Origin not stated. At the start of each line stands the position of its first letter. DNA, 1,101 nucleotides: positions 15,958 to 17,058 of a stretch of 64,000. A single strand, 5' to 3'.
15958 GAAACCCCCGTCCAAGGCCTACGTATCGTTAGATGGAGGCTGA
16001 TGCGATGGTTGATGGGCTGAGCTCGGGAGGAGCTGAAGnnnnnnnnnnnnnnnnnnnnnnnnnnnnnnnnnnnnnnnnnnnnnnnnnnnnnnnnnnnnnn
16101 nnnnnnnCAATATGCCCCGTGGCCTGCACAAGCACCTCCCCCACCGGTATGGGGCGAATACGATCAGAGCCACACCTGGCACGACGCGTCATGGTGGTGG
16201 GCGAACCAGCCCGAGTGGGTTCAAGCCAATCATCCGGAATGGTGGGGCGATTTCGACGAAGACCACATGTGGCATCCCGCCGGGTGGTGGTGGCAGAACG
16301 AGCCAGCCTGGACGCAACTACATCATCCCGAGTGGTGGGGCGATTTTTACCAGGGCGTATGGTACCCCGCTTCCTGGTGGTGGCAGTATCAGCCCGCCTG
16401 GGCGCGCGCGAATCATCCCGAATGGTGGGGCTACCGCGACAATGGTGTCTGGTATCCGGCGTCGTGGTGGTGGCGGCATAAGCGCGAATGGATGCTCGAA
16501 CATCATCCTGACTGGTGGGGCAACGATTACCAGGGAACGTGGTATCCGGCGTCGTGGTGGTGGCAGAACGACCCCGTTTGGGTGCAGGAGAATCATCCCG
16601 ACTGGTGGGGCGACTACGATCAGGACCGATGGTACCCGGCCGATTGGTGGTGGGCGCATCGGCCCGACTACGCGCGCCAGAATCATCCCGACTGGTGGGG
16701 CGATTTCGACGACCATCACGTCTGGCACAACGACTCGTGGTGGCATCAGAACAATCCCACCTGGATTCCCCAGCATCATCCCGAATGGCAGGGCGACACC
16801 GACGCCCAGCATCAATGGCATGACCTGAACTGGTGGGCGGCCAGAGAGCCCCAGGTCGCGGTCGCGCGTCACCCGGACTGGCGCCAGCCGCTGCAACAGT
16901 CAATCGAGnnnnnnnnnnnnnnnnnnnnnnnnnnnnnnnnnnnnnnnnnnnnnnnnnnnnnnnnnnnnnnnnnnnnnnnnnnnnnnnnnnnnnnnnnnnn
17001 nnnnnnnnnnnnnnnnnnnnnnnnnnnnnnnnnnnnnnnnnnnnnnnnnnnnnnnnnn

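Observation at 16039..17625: Secreted protein built from eight tandem 30-aa tryptophan-rich repeats, a family I cannot place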

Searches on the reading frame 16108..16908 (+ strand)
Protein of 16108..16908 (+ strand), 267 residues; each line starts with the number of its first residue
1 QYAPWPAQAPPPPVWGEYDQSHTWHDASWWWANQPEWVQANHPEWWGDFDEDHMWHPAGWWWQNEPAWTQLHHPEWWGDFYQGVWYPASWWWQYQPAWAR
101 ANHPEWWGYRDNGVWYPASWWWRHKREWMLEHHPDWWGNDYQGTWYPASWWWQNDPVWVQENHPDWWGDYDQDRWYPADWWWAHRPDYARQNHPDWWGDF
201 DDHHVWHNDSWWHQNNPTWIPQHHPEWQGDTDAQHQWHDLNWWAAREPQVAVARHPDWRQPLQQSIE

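Call 20: find_related_loci(query=A2, collection=genome_contigs, flank=10000)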
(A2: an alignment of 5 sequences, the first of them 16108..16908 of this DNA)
Query A2 (267 aa) in genome_contigs; peptide patterns used: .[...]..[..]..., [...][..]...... (x = any residue, [..] = any of these).
599 stretches matched a pattern (row limit reached: there are more); 46 encode a relative of the query (tblastn E <= 1e-3); 46 distinct loci.
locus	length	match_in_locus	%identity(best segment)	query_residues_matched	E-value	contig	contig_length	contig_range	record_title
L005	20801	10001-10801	73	1-267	1e-131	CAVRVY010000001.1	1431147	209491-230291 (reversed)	MAG: uncultured delta proteobacterium isolate MFD05512.bin.2.52 genome assembly, contig: contig_11165, whole genome shot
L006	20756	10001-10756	77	16-267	6e-127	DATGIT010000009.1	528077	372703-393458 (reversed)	MAG TPA_asm: Candidatus Binataceae bacterium isolate SMAG_U9814 k141_677660, whole genome shotgun sequence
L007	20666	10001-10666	80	16-267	4e-125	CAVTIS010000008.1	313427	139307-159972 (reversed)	MAG: uncultured delta proteobacterium isolate MFD05705.bin.1.131 genome assembly, contig: contig_44616, whole genome sho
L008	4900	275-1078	65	1-267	2e-110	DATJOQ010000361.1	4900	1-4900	MAG TPA_asm: Candidatus Binataceae bacterium isolate SMAG_U14891 k141_3332526, whole genome shotgun sequence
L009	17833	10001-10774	61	1-258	7e-95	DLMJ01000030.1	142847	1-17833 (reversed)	MAG TPA_asm: Candidatus Binatus soli isolate UBA7539 UBA7539_contig_58, whole genome shotgun sequence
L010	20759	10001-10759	60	16-267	8e-94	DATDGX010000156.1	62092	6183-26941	MAG TPA_asm: Candidatus Binataceae bacterium isolate SMAG_U263 k141_224932, whole genome shotgun sequence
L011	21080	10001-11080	47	1-267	9e-94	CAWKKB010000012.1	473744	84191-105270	MAG: uncultured delta proteobacterium isolate MFD00731.bin.2.133 genome assembly, contig: contig_708, whole genome shotg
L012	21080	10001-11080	56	1-267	8e-93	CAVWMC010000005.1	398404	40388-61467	MAG: uncultured delta proteobacterium isolate MFD04463.bin.1.288 genome assembly, contig: contig_31223, whole genome sho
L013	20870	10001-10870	54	9-267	2e-92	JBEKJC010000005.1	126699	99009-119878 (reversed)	MAG: Candidatus Binataceae bacterium isolate SPRUCE 314 SPRUCE_314_5, whole genome shotgun sequence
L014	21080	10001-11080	60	1-267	4e-91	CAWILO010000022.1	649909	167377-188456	MAG: uncultured delta proteobacterium isolate MFD03346.bin.1.66 genome assembly, contig: contig_5690, whole genome shotg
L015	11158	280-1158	55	1-266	2e-91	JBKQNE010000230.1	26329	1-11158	MAG: Candidatus Binataceae bacterium isolate LASAr3G3H3I__bin_44 LASAr3G3H3I_000000270181, whole genome shotgun sequence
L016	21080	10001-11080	48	1-267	9e-91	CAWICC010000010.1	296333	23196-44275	MAG: uncultured delta proteobacterium isolate MFD09495.bin.2.82 genome assembly, contig: contig_9750, whole genome shotg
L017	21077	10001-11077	58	1-266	1e-90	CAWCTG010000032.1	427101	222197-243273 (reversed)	MAG: Candidatus Binataceae bacterium isolate MFD03399.bin.1.12 genome assembly, contig: contig_9390, whole genome shotgu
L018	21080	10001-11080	60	1-267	3e-90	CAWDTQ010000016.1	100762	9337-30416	MAG: uncultured delta proteobacterium isolate MFD05377.bin.2.158 genome assembly, contig: contig_77223, whole genome sho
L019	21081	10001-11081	59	1-267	3e-89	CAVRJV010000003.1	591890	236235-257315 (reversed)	MAG: uncultured delta proteobacterium isolate MFD05580.bin.2.15 genome assembly, contig: contig_27222, whole genome shot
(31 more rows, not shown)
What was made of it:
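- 46 loci were found in Binataceae-type MAGs (call 20).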

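Call 24: predict_structure(alignment_id=A2)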
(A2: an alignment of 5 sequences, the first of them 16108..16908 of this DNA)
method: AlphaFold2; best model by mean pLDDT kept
length: 267 residues; sequences in the alignment: 5
mean_pLDDT: 79.9   pTM: 0.58
mean pLDDT of the five models: 79.9, 79.3, 79.2, 78.1, 77.0
residues with pLDDT >= 90: 3; 70-90: 243; 50-70: 20; < 50: 1
segments of 3 or more residues with pLDDT < 50: none
pLDDT, mean of each block of 10 residues (from residue 1): 62 77 88 82 78 86 86 81 80 78 80 80 82 79 79 82 77 79 84 79 80 81 77 78 86 82 73
secondary structure, 60 per line:
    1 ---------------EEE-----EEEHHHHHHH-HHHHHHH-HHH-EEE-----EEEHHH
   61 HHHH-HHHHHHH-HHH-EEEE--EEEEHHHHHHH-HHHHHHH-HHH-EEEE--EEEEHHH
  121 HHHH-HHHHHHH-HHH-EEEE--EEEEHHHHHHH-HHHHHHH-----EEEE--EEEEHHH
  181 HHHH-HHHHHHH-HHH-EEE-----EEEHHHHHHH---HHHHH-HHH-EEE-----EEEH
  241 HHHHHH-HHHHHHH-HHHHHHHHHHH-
elements in order: E16-18 E24-26 H27-33 H35-41 E47-49 E55-57 H58-64 H66-72 E78-81 E84-87 H88-94 H96-102 E108-111 E114-117 H118-124 H126-132 E138-141 E144-147 H148-154 H156-162 E168-171 E174-177 H178-184 H186-192 E198-200 E206-208 H209-215 H219-223 E229-231 E237-239 H240-246 H248-254 H256-266
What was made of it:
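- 16150..16881 (+): Eight tandem Trp-core units (aa 38-281; 31, 31, 30, 30, 30, 30, 31 and 31 aa). Unit profile: W G D [FY] [DY] x x (H) x W [YRH] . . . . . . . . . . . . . [VA] R x [HN] H P [ED] W. AlphaFold2 gives each unit a beta-hairpin, two 7-residue helices and a one-turn helix, at pLDDT about 80 (call 24).
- pLDDT is 79.9 for the window protein's repeat domain (call 24).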

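Call 27: search_protein_representatives(alignment_id=A2)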
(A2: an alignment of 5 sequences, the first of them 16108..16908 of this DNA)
Query: 5 sequences, 234 profile positions. Proteins with E-value up to 0.001 (for the whole library): 102; up to 1e-10: 33; up to 1e-30: 8. The best 102 are listed.
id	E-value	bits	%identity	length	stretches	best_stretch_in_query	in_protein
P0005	2.5e-81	289.0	-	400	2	54-234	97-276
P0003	4.1e-66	239.2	-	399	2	8-164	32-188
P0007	2.5e-50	187.6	-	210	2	4-119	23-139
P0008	3.1e-42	161.1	-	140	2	8-80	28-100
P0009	2.5e-41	158.1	-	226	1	10-122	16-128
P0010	1.8e-33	132.4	-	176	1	64-152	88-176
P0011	5.1e-33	130.9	-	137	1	1-95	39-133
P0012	7.7e-31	123.8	-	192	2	34-111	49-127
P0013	5.0e-26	108.0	-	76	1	54-117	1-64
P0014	1.4e-25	106.6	-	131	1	99-169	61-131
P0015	2.5e-25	105.7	-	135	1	100-193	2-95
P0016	9.9e-25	103.8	-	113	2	166-228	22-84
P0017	3.4e-24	102.0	-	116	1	7-94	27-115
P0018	4.1e-24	101.7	-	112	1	1-82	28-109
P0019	1.9e-23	99.5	-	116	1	2-90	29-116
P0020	4.3e-21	91.9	-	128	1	1-63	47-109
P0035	2.0e-11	60.2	-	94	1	10-77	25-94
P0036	6.4e-11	58.6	-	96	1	7-77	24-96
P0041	6.5e-10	55.3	-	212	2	14-82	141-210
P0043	1.2e-09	54.4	-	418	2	15-79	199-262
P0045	6.6e-09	52.0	-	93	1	11-77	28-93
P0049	8.2e-08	48.4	-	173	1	13-79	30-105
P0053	2.2e-07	47.0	-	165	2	10-49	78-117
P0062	2.4e-06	43.6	-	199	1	5-99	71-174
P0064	3.4e-06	43.1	-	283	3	14-80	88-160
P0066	7.6e-06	42.0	-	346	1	5-99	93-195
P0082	1.2e-04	38.0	-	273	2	14-81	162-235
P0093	3.2e-04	36.7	-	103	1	7-77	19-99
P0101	6.0e-04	35.8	-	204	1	13-79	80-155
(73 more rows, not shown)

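Call 29: fold_search(model_id=the predicted structure, library=pdb)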
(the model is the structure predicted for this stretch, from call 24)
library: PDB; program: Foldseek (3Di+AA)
matches with E <= 10: 14; with E <= 0.001: 0
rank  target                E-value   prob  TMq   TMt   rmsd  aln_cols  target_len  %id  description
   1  9i3v_A                8.2e-01  0.03  0.11  0.02  19.6       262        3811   10  Cryo-EM structure of the human LRP2 ectodomain (released 2026-02-04)
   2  8jxf_B                4.6e+00  0.01  0.13  0.05  23.1       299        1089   11  rat megalin RAP complex bodyA (released 2024-06-19)
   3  9qaw_A                5.4e+00  0.01  0.12  0.02  23.2       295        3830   10  CryoEM structure of the human LRP2 receptor ectodomain in complex with LRPAP1 (released 2026-03-11)
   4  4upl_A                5.8e+00  0.02  0.08  0.05  11.1        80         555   11  Dimeric sulfatase SpAS2 from Silicibacter pomeroyi (released 2015-07-01)
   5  4upl_C                6.1e+00  0.02  0.08  0.05  11.0        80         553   11  Dimeric sulfatase SpAS2 from Silicibacter pomeroyi (released 2015-07-01)
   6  2o5h_B                6.1e+00  0.01  0.10  0.17  13.7       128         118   13  Uncharacterized Protein Conserved in Bacteria, COG3792 from Neisseria meningitidis (released 2007-01-09)
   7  7pe9_I                6.1e+00  0.01  0.09  0.08  15.9       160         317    9  cryo-EM structure of DEPTOR bound to human mTOR complex 2, DEPt-bound subset local refinement (released 2021-09-08)
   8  4zu9                  6.9e+00  0.01  0.10  0.06  13.3       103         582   11  Crystal structure of bacterial selenocysteine-specific elongation factor EF-Sec (released 2015-09-23)
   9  8jut_A                7.3e+00  0.01  0.09  0.01  26.6       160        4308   16  rat megalin RAP complex (released 2024-06-19)
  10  2dlo_MODEL_1_A        7.7e+00  0.05  0.10  0.27   8.3        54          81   13  Solution structure of the second LIM domain of human Thyroid receptor-interacting protein 6 (released 2006-10-20)
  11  3f6q_B                7.7e+00  0.03  0.09  0.28   8.2        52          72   13  Crystal structure of integrin-linked kinase ankyrin repeat domain in complex with PINCH1 LIM1 domain (released 2008-12-02)
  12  7ped_A                7.7e+00  0.01  0.09  0.10  17.8       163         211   10  DEPTOR DEP domain tandem (DEPt) (released 2021-09-08)
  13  7lmx_C                8.7e+00  0.03  0.07  0.22  10.8        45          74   13  A HIGHLY SPECIFIC INHIBITOR OF INTEGRIN ALPHA-V BETA-6 WITH A DISULFIDE (released 2022-08-10)
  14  5way_A                8.7e+00  0.01  0.08  0.07  15.3       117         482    8  MgaSpn protein, Mga regulator from Streptococcus pneumoniae (released 2017-07-05)
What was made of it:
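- Tried and rejected: 267-aa model against PDB: best E 0.8 (call 29).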

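Call 30: search_protein_families(library=pfam, proteins=[P0035, P0036, P0041, P0043, P0062, P0064, P0082, P0101, P0093, P0066], max_evalue=1)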
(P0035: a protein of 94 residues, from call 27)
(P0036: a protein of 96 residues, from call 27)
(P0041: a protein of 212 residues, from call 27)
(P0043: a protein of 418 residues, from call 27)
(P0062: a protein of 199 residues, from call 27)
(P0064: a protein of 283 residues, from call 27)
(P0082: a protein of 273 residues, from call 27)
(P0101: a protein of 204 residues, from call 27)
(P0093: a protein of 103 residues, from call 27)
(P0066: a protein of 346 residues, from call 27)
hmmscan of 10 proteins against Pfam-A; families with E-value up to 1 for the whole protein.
P0035 (94 aa): 0 families

P0036 (96 aa): 0 families

P0041 (212 aa): 1 family
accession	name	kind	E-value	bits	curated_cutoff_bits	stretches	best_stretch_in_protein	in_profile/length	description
PF04956.18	TrbC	-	0.12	13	27.9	1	2-41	9-41/98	TrbC/VIRB2 pilin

P0043 (418 aa): 0 families

P0062 (199 aa): 1 family
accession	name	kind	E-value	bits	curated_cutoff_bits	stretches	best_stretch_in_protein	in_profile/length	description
PF03988.17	DUF347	-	0.12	13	28.2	1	3-30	22-49/52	Repeat of Unknown Function (DUF347)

P0064 (283 aa): 0 families

P0082 (273 aa): 1 family
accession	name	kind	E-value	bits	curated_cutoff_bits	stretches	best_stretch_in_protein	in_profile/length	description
PF16525.10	MHB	-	0.00087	19.9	27.4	1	45-89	17-57/77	Haemophore, haem-binding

P0101 (204 aa): 0 families

P0093 (103 aa): 0 families

P0066 (346 aa): 0 families

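Call 31: search_protein_families(library=ncbifam, proteins=[P0035, P0036, P0041, P0043, P0062, P0064, P0082, P0101, P0093, P0066], max_evalue=1)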
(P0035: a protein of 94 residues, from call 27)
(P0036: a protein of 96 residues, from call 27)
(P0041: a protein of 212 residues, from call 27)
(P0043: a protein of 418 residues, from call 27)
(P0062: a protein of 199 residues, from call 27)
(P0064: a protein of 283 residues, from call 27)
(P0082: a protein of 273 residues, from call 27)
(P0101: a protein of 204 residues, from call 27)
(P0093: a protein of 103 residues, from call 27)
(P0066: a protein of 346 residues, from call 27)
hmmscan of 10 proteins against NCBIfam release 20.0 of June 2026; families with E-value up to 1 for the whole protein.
P0035 (94 aa): 0 families

P0036 (96 aa): 0 families

P0041 (212 aa): 0 families

P0043 (418 aa): 1 family
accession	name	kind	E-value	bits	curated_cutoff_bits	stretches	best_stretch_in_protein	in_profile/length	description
TIGR04529.1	MTB_hemophore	subfamily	0.062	14.2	32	1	64-114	12-65/77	hemophore-related protein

P0062 (199 aa): 0 families

P0064 (283 aa): 1 family
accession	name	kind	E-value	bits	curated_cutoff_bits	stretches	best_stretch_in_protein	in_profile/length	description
NF041844.1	lipo_RadB_fam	equivalog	0.62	10.1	70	1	174-268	43-129/180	RadB family lipoprotein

P0082 (273 aa): 1 family
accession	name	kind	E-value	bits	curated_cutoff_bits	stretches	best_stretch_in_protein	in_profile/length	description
TIGR04529.1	MTB_hemophore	subfamily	3.4e-05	24.6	32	1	22-69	20-68/77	hemophore-related protein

P0101 (204 aa): 1 family
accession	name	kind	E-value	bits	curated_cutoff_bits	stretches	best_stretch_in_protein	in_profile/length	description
NF047418.1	teichoic_AuxB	equivalog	0.57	9.1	300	1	140-187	276-323/345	lipoteichoic acid stability factor AuxB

P0093 (103 aa): 0 families

P0066 (346 aa): 0 families

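Call 38: find_homologous_proteins(query=A3, max_evalue=0.001)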
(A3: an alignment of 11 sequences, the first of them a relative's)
Query A3 (11 sequences) (96 aa, profile of the alignment): 124 proteins with E <= 0.001 among 3555 candidates; the best 120 are listed.
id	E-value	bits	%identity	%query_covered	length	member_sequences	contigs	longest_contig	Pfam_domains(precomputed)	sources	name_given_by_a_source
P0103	6.4e-36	140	39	99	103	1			-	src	-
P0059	9.2e-35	136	42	97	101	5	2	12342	-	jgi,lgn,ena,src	-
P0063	3.8e-33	131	50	70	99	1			-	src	-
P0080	1.4e-32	129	44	81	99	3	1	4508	-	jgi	jgi:hypothetical protein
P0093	1.1e-30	123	46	100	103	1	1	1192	-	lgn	-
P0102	1.2e-30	123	51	84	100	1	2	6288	-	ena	-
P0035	2.2e-30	122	59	100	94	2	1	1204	-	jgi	jgi:hypothetical protein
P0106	4.5e-30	121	46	78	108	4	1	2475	-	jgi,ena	-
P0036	1.2e-29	120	100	100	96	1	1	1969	-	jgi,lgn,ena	-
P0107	1.5e-29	120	46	78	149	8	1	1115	-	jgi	-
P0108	5.5e-29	118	46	78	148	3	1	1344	-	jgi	-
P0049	1.1e-28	117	43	99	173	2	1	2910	-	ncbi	-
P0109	2.4e-28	116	49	100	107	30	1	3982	-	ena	-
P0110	4.3e-28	115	40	99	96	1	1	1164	-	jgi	jgi:hypothetical protein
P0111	4.3e-28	115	43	100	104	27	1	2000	-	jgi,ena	-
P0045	1.6e-27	113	46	100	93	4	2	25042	-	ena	-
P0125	1.1e-26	110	67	100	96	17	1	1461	-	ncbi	-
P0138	3.1e-25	106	47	99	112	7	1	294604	-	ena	-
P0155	2.6e-23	100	63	100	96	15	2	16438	-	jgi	jgi:hypothetical protein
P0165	2.8e-21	93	43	68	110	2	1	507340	-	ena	-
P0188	1.2e-11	62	45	47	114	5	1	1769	-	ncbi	-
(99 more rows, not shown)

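Call 39: find_encoding_contigs(protein=P0138, flank=6000, max_places=2)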
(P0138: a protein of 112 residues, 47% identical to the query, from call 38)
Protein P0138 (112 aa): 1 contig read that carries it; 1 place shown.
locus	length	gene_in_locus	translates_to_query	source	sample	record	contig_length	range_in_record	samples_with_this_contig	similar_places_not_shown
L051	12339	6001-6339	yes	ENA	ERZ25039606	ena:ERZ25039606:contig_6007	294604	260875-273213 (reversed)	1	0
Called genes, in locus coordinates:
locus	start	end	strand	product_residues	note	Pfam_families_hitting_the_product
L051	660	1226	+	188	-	PF08401:ArdcN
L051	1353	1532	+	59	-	PF18818:MPTase-PolyVal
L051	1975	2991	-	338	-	-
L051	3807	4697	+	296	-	PF12167:Arm-DNA-bind_2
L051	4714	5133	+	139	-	PF00589:Phage_integrase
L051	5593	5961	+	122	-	-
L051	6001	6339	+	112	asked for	-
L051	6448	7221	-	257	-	-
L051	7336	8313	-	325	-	PF00296:Bac_luciferase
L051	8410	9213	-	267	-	PF02540:NAD_synthase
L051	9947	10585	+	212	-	-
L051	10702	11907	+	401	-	PF00282:Pyridoxal_deC, PF01212:Beta_elim_lyase, PF00266:Aminotran_5, PF00155:Aminotran_1_2 (weak)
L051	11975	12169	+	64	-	-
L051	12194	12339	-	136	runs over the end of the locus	PF15891:Nuc_deoxyri_tr2 (weak), PF05014:Nuc_deoxyrib_tr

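Call 40: find_encoding_contigs(protein=P0165, flank=6000, max_places=2)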
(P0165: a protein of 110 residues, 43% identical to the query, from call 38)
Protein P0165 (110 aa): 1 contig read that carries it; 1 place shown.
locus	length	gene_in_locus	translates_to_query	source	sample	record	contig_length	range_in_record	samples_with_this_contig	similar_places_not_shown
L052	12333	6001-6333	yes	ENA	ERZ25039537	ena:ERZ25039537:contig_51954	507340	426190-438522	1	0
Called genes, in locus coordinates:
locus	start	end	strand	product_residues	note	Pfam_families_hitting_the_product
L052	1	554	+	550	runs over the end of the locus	-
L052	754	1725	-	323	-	PF00248:Aldo_ket_red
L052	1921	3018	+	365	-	PF07494:Reg_prop (faint)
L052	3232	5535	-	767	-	PF00270:DEAD (weak), PF04851:ResIII, PF17757:UvrB_inter, PF27431:UvrB_3rd, PF00271:Helicase_C, PF12344:UvrB, PF02151:UVR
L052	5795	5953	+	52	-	-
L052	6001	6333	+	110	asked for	-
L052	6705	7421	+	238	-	-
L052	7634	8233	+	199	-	-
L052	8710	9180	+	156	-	-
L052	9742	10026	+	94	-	PF00691:OmpA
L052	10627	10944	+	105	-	PF00691:OmpA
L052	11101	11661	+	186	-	-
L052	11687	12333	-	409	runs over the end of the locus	PF02771:Acyl-CoA_dh_N (faint), PF02770:Acyl-CoA_dh_M, PF00441:Acyl-CoA_dh_1, PF08028:Acyl-CoA_dh_2 (weak)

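Call 41: find_encoding_contigs(protein=P0045, flank=6000, max_places=2)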
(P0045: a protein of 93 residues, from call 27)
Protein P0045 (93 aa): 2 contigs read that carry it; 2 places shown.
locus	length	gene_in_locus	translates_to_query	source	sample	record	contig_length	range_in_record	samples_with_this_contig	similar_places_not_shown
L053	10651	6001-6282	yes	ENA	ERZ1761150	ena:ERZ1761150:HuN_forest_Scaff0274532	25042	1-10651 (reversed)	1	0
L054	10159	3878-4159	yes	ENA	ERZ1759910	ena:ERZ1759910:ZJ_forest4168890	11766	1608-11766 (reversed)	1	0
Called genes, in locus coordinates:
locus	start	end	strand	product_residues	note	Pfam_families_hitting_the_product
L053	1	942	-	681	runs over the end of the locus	PF00122:E1-E2_ATPase, PF00702:Hydrolase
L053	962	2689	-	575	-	PF03814:KdpA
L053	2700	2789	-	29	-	PF09604:Potass_KdpF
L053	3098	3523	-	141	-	-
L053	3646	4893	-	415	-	PF00248:Aldo_ket_red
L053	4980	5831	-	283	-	PF00296:Bac_luciferase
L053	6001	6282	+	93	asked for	-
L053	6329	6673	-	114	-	PF13490:zf-HC2 (weak)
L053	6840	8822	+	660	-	PF01590:GAF, PF00989:PAS, PF13426:PAS_9, PF00158:Sigma54_activat, PF14532:Sigma54_activ_2, PF07728:AAA_5, PF25601:AAA_lid_14, PF02954:HTH_8 (weak), +1 more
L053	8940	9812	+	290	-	PF13466:STAS_2 (weak), PF04542:Sigma70_r2, PF08281:Sigma70_r4_2, PF04545:Sigma70_r4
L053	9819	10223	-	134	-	-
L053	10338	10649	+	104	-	?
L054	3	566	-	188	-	?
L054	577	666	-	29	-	PF09604:Potass_KdpF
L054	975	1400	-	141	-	-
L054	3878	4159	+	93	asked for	-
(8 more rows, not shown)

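Call 42: find_encoding_contigs(protein=P0155, flank=6000, max_places=2)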
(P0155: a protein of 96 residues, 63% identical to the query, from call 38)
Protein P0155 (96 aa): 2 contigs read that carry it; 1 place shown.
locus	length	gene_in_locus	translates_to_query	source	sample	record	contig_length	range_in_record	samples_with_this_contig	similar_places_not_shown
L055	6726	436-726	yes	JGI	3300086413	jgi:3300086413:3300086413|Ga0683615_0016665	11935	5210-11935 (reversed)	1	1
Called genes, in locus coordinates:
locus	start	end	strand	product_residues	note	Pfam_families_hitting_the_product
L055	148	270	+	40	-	-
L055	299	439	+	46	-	-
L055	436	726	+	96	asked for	-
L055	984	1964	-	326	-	PF10094:DUF2332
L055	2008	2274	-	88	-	-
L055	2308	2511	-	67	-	-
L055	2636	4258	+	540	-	PF00753:Lactamase_B, PF12706:Lactamase_B_2, PF22505:RNase_J_b_CASP, PF07521:RMMBL, PF17770:RNase_J_C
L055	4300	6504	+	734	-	PF13491:FtsK_4TM, PF17854:FtsK_alpha, PF01580:FtsK_SpoIIIE, PF09397:FtsK_gamma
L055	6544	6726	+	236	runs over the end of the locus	PF03548:LolA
